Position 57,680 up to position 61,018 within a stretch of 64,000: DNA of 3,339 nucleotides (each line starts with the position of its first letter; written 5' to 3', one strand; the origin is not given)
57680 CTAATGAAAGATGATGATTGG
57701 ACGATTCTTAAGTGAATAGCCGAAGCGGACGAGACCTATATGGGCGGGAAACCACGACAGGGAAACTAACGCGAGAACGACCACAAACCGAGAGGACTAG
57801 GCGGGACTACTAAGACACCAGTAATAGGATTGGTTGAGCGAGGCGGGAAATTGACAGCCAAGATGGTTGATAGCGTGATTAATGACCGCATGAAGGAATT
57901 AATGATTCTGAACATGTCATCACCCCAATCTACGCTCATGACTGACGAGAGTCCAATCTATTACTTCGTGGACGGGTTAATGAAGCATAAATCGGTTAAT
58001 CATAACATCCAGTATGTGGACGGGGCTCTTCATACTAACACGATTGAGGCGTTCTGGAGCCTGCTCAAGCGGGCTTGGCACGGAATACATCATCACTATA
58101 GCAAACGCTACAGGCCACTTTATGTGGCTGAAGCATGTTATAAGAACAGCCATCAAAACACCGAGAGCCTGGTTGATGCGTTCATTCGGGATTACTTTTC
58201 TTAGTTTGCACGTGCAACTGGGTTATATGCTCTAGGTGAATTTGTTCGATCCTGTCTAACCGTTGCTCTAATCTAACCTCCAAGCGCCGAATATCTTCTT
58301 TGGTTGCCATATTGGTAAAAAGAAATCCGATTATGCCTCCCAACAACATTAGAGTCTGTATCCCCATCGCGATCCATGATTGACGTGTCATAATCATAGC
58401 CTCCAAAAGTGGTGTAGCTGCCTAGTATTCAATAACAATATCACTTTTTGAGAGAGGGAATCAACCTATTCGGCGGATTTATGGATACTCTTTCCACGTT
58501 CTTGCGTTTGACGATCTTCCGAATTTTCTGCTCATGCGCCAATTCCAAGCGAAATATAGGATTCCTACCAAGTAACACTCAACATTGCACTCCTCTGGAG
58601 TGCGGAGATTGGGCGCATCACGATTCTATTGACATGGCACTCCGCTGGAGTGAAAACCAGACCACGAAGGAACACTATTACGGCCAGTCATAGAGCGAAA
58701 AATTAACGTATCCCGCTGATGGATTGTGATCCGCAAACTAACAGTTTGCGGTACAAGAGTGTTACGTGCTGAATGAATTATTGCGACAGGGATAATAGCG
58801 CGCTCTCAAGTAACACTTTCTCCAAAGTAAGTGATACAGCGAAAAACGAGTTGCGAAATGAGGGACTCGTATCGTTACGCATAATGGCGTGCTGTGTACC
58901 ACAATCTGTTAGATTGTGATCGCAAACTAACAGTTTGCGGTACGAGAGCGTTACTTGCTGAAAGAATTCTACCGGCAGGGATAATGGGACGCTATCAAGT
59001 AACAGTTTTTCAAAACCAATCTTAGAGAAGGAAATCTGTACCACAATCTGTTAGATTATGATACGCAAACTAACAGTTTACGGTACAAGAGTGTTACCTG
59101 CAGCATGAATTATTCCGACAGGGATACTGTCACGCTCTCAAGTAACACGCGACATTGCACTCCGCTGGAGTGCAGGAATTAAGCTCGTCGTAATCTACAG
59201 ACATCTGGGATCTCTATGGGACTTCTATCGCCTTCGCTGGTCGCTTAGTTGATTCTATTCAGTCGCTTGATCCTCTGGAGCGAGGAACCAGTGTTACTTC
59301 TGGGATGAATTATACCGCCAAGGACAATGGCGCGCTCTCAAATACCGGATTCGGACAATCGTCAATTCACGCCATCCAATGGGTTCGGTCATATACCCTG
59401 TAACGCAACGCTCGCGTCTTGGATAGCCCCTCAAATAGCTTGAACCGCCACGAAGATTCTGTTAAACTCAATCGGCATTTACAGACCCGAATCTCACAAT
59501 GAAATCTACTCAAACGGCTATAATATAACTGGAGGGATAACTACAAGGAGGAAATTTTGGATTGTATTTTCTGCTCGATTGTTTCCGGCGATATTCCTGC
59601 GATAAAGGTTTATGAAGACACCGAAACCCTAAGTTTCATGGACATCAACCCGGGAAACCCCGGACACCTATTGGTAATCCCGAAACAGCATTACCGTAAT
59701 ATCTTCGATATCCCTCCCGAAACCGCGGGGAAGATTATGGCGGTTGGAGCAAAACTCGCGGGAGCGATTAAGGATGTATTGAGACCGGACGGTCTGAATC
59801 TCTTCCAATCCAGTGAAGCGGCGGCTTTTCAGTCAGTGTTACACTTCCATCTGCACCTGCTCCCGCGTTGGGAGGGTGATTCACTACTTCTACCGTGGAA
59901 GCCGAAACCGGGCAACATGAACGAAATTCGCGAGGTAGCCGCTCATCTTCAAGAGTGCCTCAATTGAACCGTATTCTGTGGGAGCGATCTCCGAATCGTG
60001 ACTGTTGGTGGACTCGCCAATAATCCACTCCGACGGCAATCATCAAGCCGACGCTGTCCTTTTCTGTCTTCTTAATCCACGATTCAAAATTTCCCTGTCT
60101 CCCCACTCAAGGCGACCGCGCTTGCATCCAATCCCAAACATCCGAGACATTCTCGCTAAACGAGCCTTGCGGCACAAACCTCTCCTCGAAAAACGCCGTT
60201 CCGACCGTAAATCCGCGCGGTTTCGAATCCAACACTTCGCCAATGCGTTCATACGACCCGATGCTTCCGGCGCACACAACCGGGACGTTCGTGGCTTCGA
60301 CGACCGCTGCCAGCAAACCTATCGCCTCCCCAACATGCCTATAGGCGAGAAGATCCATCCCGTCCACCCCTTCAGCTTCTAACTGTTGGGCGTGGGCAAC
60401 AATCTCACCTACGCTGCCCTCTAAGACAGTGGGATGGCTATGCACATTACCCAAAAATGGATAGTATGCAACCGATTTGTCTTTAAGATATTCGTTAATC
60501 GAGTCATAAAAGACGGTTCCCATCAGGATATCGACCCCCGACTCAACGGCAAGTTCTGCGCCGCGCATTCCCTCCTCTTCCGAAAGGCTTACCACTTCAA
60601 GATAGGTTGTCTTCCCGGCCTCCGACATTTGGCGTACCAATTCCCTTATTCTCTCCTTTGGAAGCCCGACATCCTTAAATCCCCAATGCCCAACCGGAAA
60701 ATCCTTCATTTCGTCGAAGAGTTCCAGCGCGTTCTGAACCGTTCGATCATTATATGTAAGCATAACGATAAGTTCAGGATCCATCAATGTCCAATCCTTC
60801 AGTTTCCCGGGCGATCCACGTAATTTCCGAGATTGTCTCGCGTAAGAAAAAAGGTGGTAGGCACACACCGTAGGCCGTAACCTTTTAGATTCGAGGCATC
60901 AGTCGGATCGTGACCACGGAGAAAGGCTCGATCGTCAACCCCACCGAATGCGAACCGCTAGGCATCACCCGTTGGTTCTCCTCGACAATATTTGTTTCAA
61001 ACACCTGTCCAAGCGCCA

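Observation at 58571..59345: Tandem array of ~110-nt multi-hairpin repeat units with variable spacers: candidate novel structured ncRNA or MITE cluster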

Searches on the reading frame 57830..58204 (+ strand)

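Call 14: search_protein_families(library=pfam, proteins=[window:57830-58204:+], max_evalue=0.01)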
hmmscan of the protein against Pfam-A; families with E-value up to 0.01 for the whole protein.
window:57830-58204:+ (124 aa): 1 family
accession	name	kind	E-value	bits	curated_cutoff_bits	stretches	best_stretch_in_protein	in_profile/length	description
PF12762.13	DDE_Tnp_IS1595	-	6.9e-20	72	27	1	1-105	43-151/153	ISXO2-like transposase domain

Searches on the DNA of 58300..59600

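Call 8: search_rna_families(source=window, start=58300, end=59600, threshold=evalue, max_evalue=10)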
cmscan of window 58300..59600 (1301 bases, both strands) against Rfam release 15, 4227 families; matches with E-value up to 10: 7.
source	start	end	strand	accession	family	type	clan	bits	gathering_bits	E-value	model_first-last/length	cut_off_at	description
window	58389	58449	-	RF03091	Clostridium-PBP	Gene; sRNA;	-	23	94.4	2.6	1-73/73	no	Clostridium-PBP RNA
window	58885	58960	+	RF04165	mir-2483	Gene; miRNA;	-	17.8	75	3.4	1-80/80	no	mir-2483 microRNA precursor family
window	58693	58781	+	RF02069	STnc70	Gene; sRNA;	-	17.2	40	1.1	1-149/149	no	Enterobacterial sRNA STnc70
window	58400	58451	-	RF03474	mir-4766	Gene; miRNA;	-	16.9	72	4.8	1-56/56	no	mir-4766 microRNA precursor family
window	58894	58945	-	RF00990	mir-552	Gene; miRNA;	-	16.4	100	6.2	1-83/83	no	mir-552 microRNA precursor family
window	59360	59402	-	RF01807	GIR1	Gene; ribozyme;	-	14.6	100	1.2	118-160/201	no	GIR1 branching ribozyme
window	58300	58341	+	RF01745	manA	Cis-reg;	-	10.5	55.2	9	151-192/192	5'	manA RNA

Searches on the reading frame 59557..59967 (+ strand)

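Call 14: search_protein_families(library=pfam, proteins=[window:59557-59967:+], max_evalue=0.01)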
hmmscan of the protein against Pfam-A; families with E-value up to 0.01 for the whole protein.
window:59557-59967:+ (136 aa): 2 families
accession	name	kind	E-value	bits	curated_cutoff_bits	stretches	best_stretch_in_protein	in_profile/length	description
PF01230.28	HIT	-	1.2e-24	87.3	21.5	1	11-105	2-96/98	HIT domain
PF11969.13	DcpS_C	-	4.4e-15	56.6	24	1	3-102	2-100/114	Scavenger mRNA decapping enzyme C-term binding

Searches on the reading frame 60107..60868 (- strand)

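Call 14: search_protein_families(library=pfam, proteins=[window:60107-60868:-], max_evalue=0.01)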
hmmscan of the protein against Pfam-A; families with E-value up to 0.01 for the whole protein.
window:60107-60868:- (253 aa): 2 families
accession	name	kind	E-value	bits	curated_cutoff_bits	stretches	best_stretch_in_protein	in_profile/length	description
PF00977.27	His_biosynth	-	0.0023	17.9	23.6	1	181-231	177-227/228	Histidine biosynthesis protein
PF03060.21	NMO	-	0.0056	16.6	28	1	176-227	176-226/331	Nitronate monooxygenase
